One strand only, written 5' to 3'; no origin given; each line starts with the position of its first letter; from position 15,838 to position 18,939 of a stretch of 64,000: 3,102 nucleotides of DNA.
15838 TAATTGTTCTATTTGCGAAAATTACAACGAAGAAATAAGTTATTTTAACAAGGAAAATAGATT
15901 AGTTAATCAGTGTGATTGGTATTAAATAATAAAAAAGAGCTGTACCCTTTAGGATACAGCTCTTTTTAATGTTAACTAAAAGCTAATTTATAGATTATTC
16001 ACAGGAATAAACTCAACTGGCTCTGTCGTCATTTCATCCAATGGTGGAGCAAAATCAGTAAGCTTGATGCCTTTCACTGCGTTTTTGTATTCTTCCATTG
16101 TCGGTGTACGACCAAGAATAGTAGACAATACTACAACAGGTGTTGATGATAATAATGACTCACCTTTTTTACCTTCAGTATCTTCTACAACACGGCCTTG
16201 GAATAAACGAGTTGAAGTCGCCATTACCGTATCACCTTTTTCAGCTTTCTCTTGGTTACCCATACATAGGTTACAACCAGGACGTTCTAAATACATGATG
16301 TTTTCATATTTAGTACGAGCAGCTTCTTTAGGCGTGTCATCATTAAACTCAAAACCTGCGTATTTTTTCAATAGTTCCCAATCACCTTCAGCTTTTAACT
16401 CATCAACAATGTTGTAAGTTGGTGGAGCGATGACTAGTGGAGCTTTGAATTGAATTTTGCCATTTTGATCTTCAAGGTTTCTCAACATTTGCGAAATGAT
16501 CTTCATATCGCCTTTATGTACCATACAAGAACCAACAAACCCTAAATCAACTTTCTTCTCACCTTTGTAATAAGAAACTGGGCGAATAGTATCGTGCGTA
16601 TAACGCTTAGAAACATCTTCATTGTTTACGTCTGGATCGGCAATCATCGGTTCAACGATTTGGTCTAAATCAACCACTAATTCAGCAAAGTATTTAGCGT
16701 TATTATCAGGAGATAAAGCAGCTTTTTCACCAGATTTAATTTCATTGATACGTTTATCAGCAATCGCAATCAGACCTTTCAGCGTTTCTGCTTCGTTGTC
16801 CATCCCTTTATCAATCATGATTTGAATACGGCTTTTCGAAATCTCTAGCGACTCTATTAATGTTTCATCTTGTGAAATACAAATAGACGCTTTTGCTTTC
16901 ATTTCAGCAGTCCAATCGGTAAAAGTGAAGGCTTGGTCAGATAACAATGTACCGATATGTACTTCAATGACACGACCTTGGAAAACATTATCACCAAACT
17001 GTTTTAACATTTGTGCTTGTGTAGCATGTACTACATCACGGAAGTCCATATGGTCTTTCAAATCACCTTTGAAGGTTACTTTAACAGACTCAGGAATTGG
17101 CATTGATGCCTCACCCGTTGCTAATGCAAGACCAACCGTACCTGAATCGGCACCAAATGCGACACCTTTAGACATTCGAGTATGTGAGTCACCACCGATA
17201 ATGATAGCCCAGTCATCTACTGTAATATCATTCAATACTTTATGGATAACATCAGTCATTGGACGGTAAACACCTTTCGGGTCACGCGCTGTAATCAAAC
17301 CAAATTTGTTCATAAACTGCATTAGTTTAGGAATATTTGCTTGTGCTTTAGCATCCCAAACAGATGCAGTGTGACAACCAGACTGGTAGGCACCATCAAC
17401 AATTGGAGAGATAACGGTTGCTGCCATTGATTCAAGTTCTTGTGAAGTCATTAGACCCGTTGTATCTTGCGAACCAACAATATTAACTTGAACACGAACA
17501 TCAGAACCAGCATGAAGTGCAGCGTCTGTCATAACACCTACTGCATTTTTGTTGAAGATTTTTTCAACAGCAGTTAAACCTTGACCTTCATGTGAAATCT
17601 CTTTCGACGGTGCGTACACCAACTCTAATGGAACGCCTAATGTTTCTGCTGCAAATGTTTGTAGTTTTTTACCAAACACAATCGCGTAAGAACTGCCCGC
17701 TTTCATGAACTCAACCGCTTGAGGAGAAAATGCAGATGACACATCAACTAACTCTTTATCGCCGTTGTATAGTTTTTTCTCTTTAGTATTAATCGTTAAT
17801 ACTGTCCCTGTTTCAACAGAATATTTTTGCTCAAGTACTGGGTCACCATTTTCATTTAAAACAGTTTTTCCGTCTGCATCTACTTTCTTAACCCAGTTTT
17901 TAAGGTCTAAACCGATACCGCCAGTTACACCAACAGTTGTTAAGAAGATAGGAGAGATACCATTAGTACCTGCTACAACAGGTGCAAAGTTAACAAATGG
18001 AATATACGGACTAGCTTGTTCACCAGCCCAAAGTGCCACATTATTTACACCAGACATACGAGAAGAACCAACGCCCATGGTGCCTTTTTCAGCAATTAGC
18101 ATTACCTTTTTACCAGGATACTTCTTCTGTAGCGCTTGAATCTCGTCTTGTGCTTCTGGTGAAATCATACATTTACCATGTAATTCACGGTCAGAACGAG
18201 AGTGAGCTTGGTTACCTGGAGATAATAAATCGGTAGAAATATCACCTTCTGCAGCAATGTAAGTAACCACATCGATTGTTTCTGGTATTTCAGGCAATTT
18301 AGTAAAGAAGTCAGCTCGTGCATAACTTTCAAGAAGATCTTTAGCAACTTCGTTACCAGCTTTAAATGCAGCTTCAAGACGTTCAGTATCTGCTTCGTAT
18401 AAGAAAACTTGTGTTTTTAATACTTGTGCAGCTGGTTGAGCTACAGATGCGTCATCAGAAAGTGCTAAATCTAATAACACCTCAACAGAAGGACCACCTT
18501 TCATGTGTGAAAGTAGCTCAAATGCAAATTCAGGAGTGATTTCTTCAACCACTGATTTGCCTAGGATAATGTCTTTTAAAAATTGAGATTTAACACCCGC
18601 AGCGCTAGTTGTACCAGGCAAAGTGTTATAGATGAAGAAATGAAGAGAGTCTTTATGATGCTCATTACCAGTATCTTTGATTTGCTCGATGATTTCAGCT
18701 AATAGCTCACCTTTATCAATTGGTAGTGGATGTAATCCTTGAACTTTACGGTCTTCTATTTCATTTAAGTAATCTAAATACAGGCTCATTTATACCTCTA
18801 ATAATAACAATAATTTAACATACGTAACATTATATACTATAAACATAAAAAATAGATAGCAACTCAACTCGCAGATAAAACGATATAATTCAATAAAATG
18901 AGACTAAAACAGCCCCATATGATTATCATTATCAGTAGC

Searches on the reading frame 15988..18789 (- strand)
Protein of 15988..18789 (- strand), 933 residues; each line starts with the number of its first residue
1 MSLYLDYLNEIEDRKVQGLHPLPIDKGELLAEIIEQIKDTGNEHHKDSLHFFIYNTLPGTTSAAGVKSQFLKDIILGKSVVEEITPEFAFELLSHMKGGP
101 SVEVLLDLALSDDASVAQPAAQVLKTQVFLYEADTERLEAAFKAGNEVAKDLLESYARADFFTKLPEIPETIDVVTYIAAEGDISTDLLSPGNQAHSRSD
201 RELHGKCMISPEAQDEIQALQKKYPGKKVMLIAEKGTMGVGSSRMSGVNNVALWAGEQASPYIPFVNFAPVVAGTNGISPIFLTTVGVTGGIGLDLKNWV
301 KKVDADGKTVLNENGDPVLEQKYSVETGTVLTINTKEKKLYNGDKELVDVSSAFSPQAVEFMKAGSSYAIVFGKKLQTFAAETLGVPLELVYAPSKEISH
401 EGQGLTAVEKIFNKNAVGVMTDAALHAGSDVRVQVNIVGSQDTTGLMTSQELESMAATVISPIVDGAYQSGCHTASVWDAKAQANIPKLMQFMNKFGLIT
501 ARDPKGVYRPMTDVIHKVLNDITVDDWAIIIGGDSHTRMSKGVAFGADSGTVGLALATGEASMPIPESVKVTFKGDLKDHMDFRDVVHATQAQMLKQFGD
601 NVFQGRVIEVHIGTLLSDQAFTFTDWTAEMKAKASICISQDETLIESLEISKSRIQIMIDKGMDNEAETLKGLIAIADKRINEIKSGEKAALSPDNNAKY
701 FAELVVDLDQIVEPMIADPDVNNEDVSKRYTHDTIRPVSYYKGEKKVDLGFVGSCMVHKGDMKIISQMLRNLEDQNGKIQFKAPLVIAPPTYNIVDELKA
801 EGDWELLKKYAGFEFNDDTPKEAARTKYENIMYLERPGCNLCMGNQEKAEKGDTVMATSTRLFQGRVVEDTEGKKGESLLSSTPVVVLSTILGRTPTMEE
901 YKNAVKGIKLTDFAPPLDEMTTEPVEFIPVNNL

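Call 92: search_protein_families(library=pfam, proteins=[window:15988-18789:-], max_evalue=0.00001)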
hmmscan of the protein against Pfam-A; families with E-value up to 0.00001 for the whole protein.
window:15988-18789:- (933 aa): 3 families
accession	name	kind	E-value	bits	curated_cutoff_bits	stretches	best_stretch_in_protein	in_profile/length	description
PF06434.19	Aconitase_2_N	-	1.1e-59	202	27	1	176-405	2-204/204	Aconitate hydratase 2 N-terminus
PF00330.25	Aconitase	-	8.1e-51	173.9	28.7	1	409-893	1-463/463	Aconitase family (aconitate hydratase)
PF11791.14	Aconitase_B_N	-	5.3e-42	143.8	25.8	1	6-162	1-153/153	Aconitate B N-terminal domain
